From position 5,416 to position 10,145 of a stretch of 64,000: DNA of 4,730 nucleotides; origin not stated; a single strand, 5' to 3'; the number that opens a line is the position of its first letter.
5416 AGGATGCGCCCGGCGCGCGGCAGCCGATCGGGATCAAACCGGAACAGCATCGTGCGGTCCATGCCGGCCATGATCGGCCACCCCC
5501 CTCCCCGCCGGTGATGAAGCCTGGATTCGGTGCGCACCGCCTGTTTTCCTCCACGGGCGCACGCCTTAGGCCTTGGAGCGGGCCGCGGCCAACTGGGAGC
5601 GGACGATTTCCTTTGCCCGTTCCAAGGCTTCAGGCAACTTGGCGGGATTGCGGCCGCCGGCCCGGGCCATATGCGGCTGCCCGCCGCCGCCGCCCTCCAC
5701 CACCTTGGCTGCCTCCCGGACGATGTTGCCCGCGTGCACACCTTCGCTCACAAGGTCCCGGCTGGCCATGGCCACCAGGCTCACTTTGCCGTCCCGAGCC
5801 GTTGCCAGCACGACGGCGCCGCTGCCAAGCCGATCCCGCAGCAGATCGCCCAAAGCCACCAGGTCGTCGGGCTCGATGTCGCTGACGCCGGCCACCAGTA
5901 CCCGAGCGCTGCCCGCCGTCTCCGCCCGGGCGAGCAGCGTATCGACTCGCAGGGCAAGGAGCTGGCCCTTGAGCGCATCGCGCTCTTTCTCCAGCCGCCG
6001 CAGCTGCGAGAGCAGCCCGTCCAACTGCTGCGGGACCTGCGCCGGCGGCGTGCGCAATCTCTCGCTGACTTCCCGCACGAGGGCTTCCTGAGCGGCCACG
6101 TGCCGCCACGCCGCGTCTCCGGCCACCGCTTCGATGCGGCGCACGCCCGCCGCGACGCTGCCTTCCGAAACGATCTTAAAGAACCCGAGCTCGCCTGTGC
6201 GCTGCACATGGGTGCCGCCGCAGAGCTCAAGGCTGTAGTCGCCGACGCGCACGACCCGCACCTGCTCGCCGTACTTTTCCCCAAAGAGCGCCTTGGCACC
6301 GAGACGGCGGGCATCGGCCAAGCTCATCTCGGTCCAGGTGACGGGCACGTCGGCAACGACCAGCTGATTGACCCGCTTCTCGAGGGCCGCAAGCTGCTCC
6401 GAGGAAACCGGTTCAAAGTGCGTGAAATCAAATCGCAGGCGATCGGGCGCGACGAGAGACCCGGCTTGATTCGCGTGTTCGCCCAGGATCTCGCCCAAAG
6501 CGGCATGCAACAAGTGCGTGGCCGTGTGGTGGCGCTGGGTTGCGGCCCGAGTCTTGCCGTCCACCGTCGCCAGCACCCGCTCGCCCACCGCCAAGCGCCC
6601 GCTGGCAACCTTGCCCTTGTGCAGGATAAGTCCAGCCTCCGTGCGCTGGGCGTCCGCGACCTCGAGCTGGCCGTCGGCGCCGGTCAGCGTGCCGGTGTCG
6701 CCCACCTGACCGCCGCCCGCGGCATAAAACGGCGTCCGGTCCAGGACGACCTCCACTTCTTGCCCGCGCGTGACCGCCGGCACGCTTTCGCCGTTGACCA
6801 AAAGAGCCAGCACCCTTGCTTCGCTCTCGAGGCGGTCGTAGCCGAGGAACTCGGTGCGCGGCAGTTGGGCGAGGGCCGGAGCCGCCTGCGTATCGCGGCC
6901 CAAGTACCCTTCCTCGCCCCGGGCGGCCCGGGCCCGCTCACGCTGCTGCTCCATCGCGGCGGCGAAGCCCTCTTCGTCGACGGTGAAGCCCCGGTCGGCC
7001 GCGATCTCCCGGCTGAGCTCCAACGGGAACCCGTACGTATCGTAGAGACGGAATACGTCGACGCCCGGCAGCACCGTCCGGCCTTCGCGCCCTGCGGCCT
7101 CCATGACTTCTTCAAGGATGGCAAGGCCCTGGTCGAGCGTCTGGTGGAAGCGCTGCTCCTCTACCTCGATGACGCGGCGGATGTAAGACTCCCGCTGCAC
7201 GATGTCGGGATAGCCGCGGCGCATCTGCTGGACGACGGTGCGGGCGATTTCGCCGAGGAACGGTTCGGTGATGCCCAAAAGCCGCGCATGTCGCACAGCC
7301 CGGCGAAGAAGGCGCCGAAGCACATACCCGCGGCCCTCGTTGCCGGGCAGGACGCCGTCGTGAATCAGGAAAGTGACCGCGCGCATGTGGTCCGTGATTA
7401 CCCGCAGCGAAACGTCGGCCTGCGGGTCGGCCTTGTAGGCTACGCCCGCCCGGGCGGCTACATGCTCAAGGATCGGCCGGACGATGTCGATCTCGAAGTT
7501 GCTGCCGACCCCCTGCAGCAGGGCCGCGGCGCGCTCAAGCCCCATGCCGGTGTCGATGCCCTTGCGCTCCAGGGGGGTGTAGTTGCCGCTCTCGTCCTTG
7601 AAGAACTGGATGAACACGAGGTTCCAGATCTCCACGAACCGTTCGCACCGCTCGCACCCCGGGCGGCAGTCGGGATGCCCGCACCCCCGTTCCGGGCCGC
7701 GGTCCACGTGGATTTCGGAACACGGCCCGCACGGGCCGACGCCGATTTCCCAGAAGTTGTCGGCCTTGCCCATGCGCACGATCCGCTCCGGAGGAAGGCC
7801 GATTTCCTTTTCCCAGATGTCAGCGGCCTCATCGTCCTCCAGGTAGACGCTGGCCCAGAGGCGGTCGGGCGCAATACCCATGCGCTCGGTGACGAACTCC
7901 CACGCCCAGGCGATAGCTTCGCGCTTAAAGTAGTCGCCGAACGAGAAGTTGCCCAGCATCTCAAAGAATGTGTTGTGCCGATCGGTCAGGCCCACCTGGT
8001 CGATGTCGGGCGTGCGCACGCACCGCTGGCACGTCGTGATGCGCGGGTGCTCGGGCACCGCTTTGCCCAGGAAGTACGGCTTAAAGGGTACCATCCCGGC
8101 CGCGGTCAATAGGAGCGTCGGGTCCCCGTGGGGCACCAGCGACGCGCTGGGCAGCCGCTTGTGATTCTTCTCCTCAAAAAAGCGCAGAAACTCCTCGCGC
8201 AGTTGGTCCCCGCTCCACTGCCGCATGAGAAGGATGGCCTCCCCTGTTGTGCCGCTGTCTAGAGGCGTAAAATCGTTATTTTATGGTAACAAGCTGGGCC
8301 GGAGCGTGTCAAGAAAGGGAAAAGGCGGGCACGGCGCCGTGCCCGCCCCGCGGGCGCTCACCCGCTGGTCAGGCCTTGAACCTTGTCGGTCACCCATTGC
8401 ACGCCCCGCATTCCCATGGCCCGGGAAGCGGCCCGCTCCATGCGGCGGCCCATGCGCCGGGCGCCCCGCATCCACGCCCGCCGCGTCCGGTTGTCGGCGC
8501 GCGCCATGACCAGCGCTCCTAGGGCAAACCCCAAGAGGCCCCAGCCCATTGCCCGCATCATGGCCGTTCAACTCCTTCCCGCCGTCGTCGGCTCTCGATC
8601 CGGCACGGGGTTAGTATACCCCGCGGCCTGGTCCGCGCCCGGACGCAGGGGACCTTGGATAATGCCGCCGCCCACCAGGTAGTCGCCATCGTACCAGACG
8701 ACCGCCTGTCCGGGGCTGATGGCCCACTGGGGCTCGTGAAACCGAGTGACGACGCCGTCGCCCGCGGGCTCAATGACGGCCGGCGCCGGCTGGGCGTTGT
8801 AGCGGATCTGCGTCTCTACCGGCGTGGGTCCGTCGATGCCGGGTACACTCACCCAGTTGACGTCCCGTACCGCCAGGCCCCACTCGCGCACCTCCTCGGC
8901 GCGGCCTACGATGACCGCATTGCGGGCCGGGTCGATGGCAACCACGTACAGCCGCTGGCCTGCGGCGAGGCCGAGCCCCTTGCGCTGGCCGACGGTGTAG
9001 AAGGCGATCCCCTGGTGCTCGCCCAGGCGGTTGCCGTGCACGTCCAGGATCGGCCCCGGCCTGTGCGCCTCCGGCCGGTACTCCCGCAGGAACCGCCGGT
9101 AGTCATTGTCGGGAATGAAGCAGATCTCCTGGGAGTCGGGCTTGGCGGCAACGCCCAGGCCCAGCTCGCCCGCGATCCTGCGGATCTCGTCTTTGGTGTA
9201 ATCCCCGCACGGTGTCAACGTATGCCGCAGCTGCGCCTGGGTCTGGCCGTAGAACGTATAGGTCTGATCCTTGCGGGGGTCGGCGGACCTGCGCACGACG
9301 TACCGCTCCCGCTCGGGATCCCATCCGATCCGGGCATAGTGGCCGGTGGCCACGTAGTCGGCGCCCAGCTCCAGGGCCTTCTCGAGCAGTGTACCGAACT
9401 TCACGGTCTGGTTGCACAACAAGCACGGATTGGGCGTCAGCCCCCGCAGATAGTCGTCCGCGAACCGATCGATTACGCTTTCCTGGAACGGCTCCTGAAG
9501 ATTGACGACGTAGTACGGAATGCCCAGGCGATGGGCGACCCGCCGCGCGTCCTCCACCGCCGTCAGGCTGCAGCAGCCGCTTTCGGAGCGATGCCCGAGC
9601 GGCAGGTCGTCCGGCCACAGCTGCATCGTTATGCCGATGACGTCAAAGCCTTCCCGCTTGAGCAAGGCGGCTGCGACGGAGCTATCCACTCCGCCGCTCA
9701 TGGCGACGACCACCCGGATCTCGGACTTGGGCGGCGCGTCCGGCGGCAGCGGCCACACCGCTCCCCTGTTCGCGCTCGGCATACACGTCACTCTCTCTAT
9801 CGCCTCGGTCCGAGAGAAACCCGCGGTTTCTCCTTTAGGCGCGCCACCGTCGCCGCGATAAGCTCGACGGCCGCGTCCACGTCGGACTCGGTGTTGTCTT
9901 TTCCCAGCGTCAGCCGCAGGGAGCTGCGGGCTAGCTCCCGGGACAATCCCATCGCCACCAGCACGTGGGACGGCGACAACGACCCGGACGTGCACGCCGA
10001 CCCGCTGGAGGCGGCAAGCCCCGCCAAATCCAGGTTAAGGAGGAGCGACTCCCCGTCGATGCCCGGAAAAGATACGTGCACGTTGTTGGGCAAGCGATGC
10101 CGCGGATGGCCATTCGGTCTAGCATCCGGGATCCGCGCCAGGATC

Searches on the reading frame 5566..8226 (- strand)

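Call 39: search_protein_families(library=pfam, proteins=[window:5566-8226:-], max_evalue=0.0001)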
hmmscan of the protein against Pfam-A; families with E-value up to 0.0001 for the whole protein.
window:5566-8226:- (886 aa): 3 families
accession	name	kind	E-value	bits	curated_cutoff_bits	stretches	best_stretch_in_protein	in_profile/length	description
PF01411.24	tRNA-synt_2c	-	1.7e-203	677.6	30.3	1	9-558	2-551/552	tRNA synthetases class II (A)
PF07973.19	tRNA_SAD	-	2.4e-18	66.3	24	1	656-699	1-44/44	Threonyl and Alanyl tRNA synthetase second additional domain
PF02272.25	DHHA1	-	5.2e-17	62.6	25.9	1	775-876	3-101/102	DHHA1 domain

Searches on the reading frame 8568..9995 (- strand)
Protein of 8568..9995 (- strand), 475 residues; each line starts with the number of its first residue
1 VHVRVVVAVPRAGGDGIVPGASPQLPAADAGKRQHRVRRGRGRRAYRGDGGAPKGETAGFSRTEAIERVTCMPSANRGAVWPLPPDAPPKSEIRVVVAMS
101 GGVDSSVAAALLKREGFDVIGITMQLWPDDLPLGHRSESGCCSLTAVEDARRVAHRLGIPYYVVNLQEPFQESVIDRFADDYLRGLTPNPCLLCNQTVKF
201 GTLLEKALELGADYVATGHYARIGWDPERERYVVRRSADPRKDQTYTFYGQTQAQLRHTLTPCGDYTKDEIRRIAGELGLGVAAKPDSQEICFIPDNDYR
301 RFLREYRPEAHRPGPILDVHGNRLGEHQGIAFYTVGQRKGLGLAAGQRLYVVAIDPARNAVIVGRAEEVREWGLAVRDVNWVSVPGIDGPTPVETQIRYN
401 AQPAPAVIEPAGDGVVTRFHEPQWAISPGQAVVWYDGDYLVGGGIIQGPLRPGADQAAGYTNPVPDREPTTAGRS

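Call 39: search_protein_families(library=pfam, proteins=[window:8568-9995:-], max_evalue=0.0001)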
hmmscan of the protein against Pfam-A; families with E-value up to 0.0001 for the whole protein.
window:8568-9995:- (475 aa): 3 families
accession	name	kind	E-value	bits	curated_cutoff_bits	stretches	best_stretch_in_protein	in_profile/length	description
PF03054.22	tRNA_Me_trans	-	7.2e-72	241.7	20.6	1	94-295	2-201/202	tRNA methyl transferase HUP domain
PF20259.3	tRNA_Me_trans_M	-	5.4e-21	74.3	27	1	301-365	2-66/66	tRNA methyl transferase PRC-barrel domain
PF20258.4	tRNA_Me_trans_C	-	1.3e-15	57.9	20.6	1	373-446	3-77/77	Aminomethyltransferase beta-barrel domain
